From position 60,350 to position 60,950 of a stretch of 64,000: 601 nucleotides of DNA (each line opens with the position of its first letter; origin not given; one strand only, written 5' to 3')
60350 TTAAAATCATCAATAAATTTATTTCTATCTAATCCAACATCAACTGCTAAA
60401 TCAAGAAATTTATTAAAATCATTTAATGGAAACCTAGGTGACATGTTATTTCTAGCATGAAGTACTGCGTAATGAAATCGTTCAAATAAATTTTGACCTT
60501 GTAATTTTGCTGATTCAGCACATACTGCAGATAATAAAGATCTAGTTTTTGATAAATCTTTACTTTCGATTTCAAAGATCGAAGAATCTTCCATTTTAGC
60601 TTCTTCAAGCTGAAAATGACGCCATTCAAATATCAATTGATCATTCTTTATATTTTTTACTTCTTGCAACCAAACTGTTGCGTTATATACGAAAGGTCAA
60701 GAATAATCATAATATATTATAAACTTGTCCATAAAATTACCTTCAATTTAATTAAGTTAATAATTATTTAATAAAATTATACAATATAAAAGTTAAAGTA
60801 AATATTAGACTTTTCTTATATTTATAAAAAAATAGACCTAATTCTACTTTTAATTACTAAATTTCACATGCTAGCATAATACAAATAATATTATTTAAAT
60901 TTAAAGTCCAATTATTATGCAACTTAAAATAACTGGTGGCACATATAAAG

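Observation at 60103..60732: DsbA/kappa-GST-like thioredoxin-fold gene with TGA at the catalytic Cys/Ser-Pro position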

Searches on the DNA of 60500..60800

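Call 39: search_rna_families(source=window, start=60500, end=60800, threshold=evalue, max_evalue=10)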
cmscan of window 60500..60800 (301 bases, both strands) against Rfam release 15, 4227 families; matches with E-value up to 10: 2.
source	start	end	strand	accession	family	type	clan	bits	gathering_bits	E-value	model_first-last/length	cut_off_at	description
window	60567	60582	-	RF00390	TYMV_upPK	Cis-reg;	-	14.9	38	1.8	8-23/23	no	turnip yellow mosaic virus upstream pseudo-knot (TYMV_upPK)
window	60618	60675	+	RF02181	ST7-AS2_1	Gene; lncRNA;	-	14.8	80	1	1-72/72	no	ST7 antisense RNA 2 conserved region 1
